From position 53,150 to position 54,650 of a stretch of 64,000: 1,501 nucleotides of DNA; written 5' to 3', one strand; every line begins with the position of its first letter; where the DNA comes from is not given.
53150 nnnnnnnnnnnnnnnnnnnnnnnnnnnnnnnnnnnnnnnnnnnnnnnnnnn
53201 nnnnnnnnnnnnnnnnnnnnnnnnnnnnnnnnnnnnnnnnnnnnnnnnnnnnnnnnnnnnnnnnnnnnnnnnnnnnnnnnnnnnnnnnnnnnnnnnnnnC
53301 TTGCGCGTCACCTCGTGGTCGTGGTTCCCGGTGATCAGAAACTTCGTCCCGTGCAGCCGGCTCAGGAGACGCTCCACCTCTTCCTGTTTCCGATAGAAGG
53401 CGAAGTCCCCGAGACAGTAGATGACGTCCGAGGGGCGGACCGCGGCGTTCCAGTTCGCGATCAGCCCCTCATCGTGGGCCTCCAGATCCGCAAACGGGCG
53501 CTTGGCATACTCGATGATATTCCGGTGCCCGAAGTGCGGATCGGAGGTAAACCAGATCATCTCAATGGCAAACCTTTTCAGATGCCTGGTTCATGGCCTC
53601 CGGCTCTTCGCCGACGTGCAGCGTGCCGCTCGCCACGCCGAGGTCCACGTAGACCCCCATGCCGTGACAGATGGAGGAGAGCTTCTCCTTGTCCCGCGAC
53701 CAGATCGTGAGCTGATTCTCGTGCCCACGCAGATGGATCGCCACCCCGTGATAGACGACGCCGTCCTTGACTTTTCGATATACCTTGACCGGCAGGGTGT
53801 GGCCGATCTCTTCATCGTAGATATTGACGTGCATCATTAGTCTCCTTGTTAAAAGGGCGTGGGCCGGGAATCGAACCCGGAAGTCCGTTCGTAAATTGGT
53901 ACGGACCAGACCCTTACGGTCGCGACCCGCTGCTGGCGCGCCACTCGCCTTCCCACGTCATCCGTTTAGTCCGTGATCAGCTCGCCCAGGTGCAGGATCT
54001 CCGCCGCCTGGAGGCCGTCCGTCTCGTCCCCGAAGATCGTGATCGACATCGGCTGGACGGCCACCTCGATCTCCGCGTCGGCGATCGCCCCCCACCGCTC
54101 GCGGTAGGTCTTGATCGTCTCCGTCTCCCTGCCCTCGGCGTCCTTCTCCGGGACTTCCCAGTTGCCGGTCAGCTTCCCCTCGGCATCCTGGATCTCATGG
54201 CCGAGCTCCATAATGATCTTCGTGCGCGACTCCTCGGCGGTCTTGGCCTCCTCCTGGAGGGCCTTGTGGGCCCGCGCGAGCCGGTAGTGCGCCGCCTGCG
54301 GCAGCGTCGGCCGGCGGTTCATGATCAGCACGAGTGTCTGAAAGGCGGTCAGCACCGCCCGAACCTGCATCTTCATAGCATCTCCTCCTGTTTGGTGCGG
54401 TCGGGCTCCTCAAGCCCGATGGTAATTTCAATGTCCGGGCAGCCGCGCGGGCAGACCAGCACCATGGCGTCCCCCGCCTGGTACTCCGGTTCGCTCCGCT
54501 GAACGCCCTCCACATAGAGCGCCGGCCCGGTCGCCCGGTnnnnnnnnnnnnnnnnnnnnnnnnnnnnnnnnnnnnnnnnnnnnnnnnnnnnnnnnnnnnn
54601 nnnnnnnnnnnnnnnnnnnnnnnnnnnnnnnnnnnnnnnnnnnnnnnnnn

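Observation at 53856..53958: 103-nt tRNA-like element: perfect T arm and acceptor, no anticodon arm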

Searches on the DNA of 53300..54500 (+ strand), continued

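Call 123: search_with_rna_model(model_id=R3, sources=[L039, L040, L041, L042, L043, L044, L045, L046, L049, L050, L037], max_evalue=10, filters=off, show_alignments=4)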
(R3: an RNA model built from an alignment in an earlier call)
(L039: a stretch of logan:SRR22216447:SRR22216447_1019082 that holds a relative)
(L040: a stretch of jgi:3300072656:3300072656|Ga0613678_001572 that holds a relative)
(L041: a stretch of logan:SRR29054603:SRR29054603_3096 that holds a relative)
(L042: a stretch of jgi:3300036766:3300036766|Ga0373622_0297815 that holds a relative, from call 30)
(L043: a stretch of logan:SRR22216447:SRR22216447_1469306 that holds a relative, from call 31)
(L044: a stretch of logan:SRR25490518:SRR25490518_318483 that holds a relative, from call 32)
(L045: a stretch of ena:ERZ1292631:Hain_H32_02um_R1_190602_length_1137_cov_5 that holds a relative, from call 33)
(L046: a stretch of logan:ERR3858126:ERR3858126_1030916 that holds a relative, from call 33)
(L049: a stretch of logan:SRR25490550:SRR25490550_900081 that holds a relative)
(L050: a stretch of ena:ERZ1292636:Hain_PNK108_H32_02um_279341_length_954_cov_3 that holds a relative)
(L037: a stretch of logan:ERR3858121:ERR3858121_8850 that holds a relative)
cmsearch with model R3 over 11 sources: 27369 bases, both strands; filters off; matches with E-value up to 10: 26.
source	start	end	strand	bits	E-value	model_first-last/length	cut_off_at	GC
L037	320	424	+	116.7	1.5e-19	1-108/108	no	0.65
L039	1202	1286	-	12.8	0.76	1-108/108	no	0.67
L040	5606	5728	+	12.6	0.83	1-108/108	no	0.59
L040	3973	4080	-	10.8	1.8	1-108/108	no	0.51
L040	3133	3217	+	10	2.5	1-108/108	no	0.53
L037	1959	2059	+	10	2.5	1-108/108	no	0.6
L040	598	716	+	9.7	2.8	1-108/108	no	0.69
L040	774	799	-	8.8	4.1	1-108/108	no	0.81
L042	1062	1085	-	8.6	4.3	1-108/108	no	0.71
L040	748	872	+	8.2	5.2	1-108/108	no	0.66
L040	1775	1870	+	8.1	5.4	1-108/108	no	0.64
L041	2236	2324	-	8.1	5.4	1-108/108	no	0.67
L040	5222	5322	-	8.1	5.4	1-108/108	no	0.57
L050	450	538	+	7.9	5.9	1-108/108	no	0.56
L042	536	565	-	7.9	5.9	1-108/108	no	0.73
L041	1305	1390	-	7.8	6.2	1-108/108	no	0.69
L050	768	822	+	7.7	6.4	1-108/108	no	0.65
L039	339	396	-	7.7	6.5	1-108/108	no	0.59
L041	4582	4643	-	7.6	6.7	1-108/108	no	0.65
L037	1024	1145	+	7.5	6.9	1-108/108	no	0.7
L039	421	494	+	7.3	7.4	1-108/108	no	0.58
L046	920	970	-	7.1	8.2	1-108/108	no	0.73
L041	4108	4152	+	7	8.4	55-99/108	no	0.53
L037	2528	2639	-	7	8.6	1-108/108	no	0.61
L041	5324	5352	+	6.8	9.4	1-108/108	no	0.59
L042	538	565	+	6.7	9.7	1-108/108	no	0.71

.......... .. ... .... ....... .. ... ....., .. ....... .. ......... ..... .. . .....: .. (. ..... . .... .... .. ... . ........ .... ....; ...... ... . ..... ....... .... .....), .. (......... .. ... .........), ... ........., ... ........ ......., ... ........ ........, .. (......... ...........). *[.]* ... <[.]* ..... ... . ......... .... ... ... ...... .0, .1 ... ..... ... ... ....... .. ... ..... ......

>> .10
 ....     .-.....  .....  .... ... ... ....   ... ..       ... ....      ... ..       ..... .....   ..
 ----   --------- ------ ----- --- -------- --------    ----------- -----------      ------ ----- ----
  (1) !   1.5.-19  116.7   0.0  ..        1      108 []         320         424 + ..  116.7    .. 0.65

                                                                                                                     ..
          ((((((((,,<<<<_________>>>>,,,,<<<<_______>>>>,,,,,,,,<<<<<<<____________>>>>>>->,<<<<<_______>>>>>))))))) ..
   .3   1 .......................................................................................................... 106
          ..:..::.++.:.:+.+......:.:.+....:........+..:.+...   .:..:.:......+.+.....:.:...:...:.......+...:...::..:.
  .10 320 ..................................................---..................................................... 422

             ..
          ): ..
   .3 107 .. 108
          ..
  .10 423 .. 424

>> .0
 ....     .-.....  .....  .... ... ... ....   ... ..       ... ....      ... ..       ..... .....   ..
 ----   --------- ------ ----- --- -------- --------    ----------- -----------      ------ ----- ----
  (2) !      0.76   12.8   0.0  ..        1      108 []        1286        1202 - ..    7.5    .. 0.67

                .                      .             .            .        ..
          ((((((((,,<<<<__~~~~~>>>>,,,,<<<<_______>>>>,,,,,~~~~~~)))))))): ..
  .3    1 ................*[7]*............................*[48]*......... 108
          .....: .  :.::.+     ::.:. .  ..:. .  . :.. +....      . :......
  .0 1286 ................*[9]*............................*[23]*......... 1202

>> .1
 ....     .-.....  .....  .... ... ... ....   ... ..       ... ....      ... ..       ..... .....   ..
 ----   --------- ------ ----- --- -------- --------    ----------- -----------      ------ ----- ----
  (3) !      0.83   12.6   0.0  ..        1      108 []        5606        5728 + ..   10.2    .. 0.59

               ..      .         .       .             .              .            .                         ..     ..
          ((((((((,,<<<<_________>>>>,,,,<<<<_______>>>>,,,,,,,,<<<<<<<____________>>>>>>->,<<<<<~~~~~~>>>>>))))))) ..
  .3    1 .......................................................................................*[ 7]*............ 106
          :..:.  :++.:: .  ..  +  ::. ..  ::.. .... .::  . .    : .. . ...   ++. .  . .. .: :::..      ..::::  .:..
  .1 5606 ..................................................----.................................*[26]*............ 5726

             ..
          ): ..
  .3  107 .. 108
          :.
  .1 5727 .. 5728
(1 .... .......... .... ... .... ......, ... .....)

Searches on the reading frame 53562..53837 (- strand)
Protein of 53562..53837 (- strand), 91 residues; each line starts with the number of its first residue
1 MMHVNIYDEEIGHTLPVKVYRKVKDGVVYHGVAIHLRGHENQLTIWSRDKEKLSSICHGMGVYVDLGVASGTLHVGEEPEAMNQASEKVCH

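Call 9: search_protein_families(library=phrogs, proteins=[window:53562-53837:-], max_evalue=0.001)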
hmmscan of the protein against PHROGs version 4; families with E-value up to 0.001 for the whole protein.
window:53562-53837:- (91 aa): 0 families

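Call 53: find_homologous_proteins(query=window:53562-53837:-, max_evalue=0.00001)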
Query window:53562-53837:- (91 aa): 1 proteins with E <= 0.00001 among 1 candidates.
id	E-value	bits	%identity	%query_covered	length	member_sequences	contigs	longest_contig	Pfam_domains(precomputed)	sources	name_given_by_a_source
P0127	1.1e-54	200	100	99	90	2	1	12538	-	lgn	-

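Call 62: search_protein_families(library=pfam, proteins=[window:53562-53837:-], max_evalue=0.001)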
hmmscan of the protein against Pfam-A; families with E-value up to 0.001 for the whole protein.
window:53562-53837:- (91 aa): 0 families

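Call 70: search_solved_structures(query=window:53562-53837:-, max_evalue=1)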
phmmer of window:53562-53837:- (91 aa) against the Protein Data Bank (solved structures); distinct sequences matched with E-value up to 1: 0.

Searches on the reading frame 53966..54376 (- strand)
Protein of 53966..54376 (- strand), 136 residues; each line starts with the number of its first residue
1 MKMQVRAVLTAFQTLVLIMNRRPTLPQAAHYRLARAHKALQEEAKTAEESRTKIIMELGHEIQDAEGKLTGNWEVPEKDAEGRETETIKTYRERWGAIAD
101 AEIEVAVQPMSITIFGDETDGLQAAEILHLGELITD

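Call 9: search_protein_families(library=phrogs, proteins=[window:53966-54376:-], max_evalue=0.001)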
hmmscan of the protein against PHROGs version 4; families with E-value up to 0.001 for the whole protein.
window:53966-54376:- (136 aa): 1 family
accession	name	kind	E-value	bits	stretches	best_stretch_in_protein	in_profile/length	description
phrog_1401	-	unknown function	0.00068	20.6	1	1-127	3-125/140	-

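Call 10: find_related_loci(query=window:53966-54376:-, collection=viral_contigs, flank=3000)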
Query window:53966-54376:- (136 aa) in viral_contigs; peptide patterns used: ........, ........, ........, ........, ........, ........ (x = any residue, [..] = any of these).
3 stretches matched a pattern, but none encodes a relative of the query by tblastn (E <= 1e-3).

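Call 20: find_encoding_contigs(protein=window:53966-54376:-, flank=3000, max_places=10)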
Protein window:53966-54376:- (136 aa): 1 contig read that carries it; 1 place shown.
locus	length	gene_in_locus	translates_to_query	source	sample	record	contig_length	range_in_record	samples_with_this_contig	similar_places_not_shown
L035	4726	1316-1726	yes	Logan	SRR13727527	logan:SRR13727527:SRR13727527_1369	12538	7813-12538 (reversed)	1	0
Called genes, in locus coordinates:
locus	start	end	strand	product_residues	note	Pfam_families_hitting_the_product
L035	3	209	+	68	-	?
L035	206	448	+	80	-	-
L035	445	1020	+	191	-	PF10991:Enc34_ssDNA-bd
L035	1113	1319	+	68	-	-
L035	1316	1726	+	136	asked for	-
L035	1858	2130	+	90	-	-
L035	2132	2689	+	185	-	-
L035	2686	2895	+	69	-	-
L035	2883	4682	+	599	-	-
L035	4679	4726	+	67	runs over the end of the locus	-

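Call 29: find_homologous_proteins(query=window:53966-54376:-, max_evalue=0.00001)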
Query window:53966-54376:- (136 aa): 6 proteins with E <= 0.00001 among 29 candidates.
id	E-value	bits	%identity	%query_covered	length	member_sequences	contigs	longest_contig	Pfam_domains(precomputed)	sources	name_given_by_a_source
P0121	3.3e-81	287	100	100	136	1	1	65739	-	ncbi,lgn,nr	ncbi:MAG: hypothetical protein Q7R68_11125 [Nitrospirales bacterium]|nr:hypothetical protein [Nitros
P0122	1.0e-69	250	88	100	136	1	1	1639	-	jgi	jgi:hypothetical protein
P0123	9.3e-65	234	81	100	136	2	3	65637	-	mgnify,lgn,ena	mgnify:FL=1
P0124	7.1e-60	218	76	100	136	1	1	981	-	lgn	-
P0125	9.4e-58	212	75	100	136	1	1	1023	-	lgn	-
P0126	8.6e-48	179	64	99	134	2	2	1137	-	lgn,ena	-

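Call 30: find_encoding_contigs(protein=P0122, flank=3000, max_places=3)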
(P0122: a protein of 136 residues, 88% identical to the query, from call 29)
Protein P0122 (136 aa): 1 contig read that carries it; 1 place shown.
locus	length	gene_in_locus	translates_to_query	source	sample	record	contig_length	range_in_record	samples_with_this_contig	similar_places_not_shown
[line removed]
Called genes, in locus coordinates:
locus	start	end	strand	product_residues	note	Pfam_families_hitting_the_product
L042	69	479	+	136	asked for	-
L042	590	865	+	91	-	-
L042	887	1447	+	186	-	-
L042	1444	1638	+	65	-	?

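Call 31: find_encoding_contigs(protein=P0124, flank=3000, max_places=3)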
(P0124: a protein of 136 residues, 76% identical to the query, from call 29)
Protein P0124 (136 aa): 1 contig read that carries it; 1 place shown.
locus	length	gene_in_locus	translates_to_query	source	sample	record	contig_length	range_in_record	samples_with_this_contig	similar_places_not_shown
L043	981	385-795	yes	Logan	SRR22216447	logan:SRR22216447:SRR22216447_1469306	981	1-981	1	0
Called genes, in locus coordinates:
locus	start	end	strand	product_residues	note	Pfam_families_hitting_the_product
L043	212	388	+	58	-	-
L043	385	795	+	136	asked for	-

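Call 32: find_encoding_contigs(protein=P0125, flank=3000, max_places=3)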
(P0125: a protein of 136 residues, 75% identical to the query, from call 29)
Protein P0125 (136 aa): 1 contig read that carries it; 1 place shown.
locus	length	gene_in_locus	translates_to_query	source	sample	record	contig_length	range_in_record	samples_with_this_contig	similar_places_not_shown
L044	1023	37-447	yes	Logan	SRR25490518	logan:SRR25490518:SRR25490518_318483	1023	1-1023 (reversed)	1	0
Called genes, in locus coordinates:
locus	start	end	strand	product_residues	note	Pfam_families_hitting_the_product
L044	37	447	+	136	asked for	-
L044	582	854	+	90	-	-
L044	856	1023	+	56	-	?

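Call 33: find_encoding_contigs(protein=P0126, flank=3000, max_places=3)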
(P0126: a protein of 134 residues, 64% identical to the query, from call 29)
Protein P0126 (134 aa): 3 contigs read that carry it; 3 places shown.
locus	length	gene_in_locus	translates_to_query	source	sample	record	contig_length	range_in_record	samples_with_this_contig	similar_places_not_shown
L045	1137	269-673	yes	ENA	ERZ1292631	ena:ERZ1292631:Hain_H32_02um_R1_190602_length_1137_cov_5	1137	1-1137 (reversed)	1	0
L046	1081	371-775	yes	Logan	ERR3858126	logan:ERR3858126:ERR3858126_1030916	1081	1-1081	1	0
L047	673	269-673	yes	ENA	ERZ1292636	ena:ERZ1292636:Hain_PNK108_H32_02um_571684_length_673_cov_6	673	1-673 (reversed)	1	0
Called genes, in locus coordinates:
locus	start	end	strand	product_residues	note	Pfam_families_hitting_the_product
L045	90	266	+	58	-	-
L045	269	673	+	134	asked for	-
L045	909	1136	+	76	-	?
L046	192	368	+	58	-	-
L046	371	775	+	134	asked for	-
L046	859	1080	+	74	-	?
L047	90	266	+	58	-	-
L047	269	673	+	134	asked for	?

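Call 38: find_related_loci(query=A3, collection=metagenome_contigs, flank=1500)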
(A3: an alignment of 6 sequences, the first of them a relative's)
Query A3 (136 aa) in metagenome_contigs; peptide patterns used: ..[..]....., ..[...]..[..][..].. (x = any residue, [..] = any of these).
92 stretches matched a pattern; 1 encode a relative of the query (tblastn E <= 1e-3); 1 distinct loci.
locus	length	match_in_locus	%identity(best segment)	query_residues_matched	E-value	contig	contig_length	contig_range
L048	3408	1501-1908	79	1-136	2e-73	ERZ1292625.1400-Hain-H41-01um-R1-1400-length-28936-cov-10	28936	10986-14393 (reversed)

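Call 62: search_protein_families(library=pfam, proteins=[window:53966-54376:-], max_evalue=0.001)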
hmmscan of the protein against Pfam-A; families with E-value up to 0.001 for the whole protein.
window:53966-54376:- (136 aa): 0 families

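Call 69: search_solved_structures(query=A3, max_evalue=1)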
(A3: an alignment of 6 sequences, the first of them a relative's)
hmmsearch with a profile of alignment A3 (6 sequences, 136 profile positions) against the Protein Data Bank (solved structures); distinct sequences matched with E-value up to 1: 0.

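Call 79: predict_structure(alignment_id=A3)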
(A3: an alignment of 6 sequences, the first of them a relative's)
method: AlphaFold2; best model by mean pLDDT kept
length: 136 residues; sequences in the alignment: 6
mean_pLDDT: 89.2   pTM: 0.79
mean pLDDT of the five models: 89.2, 88.7, 88.3, 88.0, 87.3
residues with pLDDT >= 90: 71; 70-90: 60; 50-70: 5; < 50: 0
segments of 3 or more residues with pLDDT < 50: none
pLDDT, mean of each block of 10 residues (from residue 1): 94 94 90 94 95 91 85 85 88 95 91 74 88 82
secondary structure, 60 per line:
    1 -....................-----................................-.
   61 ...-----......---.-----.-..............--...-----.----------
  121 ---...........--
elements in order: E2-4 H5-21 H27-58 E60-63 E69-74 H86-99 E102-104 H124-133

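Call 85: fold_search(model_id=the predicted structure, library=pdb)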
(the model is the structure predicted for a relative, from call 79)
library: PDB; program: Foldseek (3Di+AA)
matches with E <= 10: 49; with E <= 0.001: 0
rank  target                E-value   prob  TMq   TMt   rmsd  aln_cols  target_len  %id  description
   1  5me9_B                1.7e+00  0.07  0.20  0.10  10.8        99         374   14  Crystal structure of yeast Cdt1 (N terminal and middle domain), form 1. (released 2017-05-17)
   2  6u77_C                1.7e+00  0.05  0.22  0.06  16.4       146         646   13  yGsy2p in complex with small molecule (released 2020-03-18)
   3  8oir_Aa               1.9e+00  0.54  0.35  0.13   2.4        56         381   23  55S human mitochondrial ribosome with mtRF1 and P-site tRNA (released 2023-06-14)
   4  4zzl_B                1.9e+00  0.04  0.16  0.16  12.0        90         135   12  MexR R21W derepressor mutant causing multidrug resistance in P. aeruginosa by mexAB-oprM efflux pump expression (released 2016-07-27)
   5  9fqr_C6               2.1e+00  0.06  0.21  0.11  17.3       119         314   16  96-nm repeat of axonemal doublet microtubules from bovine sperm (released 2025-03-26)
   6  9i6h_E                2.4e+00  0.11  0.26  0.14   9.8        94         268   10  Room temperature structure of KR2 rhodopsin in pentameric form at 95% relative humidity (released 2025-07-16)
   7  5suk_C                2.4e+00  0.04  0.22  0.06  16.5       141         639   12  G6P bound activated state of yeast glycogen synthase 2 (released 2017-06-14)
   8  8oip_Aa               2.7e+00  0.33  0.32  0.12   3.0        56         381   21  28S mammalian mitochondrial small ribosomal subunit with mtRF1 and P-site tRNA (released 2023-05-24)
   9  8otz_BP               2.9e+00  0.05  0.22  0.08  17.3       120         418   17  48-nm repeat of the native axonemal doublet microtubule from bovine sperm (released 2023-11-22)
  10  4xtl                  3.1e+00  0.09  0.26  0.14   9.9        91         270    9  Crystal structure of the light-driven sodium pump KR2 in the monomeric blue form, pH 4.3 (released 2015-04-01)
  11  4zzl_A                3.1e+00  0.03  0.15  0.14  12.4        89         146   12  MexR R21W derepressor mutant causing multidrug resistance in P. aeruginosa by mexAB-oprM efflux pump expression (released 2016-07-27)
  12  5gnp                  3.1e+00  0.03  0.16  0.11   7.6        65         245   12  Crystal structure of a Z-ring associated protein from Salmonella typhimurium (released 2017-07-26)
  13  7q36                  3.3e+00  0.09  0.25  0.14   9.9        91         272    9  Crystal structure of KR2 sodium pump rhodopsin pressurized with krypton (released 2022-04-27)
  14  5me9_C                3.5e+00  0.05  0.20  0.10  11.4       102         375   12  Crystal structure of yeast Cdt1 (N terminal and middle domain), form 1. (released 2017-05-17)
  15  5suk_A                4.0e+00  0.02  0.19  0.05  16.2       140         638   14  G6P bound activated state of yeast glycogen synthase 2 (released 2017-06-14)
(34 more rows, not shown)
